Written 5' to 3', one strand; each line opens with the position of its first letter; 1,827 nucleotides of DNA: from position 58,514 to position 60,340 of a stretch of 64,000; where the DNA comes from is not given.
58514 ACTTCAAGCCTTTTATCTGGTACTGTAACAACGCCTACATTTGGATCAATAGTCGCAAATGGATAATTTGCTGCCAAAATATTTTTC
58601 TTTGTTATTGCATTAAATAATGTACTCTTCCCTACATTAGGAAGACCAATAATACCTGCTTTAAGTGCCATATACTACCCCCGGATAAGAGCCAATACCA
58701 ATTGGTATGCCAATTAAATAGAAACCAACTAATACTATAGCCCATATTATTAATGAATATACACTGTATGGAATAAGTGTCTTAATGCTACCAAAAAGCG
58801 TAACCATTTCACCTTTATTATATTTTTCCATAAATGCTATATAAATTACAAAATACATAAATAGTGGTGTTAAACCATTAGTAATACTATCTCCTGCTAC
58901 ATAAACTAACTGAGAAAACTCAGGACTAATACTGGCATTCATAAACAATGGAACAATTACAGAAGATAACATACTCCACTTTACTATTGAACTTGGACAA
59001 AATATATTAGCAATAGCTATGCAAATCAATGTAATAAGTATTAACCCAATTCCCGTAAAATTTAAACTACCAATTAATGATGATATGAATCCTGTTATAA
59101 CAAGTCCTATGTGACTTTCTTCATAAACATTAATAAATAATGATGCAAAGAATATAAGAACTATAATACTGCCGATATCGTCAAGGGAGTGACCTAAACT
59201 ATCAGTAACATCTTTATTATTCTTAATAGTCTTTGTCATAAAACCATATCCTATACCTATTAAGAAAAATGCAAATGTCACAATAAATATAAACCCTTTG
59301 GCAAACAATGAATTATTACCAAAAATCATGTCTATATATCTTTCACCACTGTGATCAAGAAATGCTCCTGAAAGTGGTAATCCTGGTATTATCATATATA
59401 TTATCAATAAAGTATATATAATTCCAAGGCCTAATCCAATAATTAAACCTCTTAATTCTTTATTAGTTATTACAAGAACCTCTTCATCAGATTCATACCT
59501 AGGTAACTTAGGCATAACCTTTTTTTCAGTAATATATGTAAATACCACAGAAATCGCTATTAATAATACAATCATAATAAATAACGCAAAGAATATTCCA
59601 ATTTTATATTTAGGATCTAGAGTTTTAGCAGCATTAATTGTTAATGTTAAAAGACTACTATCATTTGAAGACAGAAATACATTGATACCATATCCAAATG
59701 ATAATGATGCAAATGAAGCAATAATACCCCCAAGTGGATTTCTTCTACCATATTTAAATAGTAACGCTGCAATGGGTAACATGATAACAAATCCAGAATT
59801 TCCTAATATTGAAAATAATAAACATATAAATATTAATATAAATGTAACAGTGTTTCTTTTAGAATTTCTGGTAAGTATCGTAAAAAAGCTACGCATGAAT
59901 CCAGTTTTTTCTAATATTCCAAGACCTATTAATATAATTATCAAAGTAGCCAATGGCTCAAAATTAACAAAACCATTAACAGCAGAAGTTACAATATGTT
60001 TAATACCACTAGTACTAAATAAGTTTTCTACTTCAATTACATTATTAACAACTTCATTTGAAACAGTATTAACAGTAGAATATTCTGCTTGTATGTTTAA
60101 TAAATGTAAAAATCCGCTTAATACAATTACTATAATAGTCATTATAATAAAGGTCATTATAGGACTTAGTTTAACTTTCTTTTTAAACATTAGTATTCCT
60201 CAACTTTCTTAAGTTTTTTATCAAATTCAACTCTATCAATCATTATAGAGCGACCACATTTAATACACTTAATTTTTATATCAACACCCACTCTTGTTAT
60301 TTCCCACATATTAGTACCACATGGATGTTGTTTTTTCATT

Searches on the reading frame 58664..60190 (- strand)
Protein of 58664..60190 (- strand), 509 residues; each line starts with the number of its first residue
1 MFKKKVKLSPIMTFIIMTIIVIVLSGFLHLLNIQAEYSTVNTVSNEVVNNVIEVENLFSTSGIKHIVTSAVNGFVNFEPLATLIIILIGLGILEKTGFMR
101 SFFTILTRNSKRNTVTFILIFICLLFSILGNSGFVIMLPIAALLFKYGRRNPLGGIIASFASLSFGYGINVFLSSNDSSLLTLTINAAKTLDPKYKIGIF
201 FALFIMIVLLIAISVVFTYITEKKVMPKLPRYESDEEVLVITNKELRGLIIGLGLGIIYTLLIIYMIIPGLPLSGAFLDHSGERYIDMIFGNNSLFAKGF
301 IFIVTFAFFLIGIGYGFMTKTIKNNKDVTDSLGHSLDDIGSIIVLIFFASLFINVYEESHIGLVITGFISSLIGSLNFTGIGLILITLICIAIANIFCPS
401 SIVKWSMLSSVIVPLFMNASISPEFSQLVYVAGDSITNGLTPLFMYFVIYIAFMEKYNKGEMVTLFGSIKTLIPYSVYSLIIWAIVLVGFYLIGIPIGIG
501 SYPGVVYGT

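Call 49: search_protein_families(library=pfam, proteins=[window:58664-60190:-], max_evalue=0.0001)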
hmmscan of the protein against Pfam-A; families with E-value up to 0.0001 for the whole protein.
window:58664-60190:- (509 aa): 1 family
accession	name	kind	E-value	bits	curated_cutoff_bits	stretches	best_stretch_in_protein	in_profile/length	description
PF03806.19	ABG_transport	-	4.1e-92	309.5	27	1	9-502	15-499/502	AbgT putative transporter family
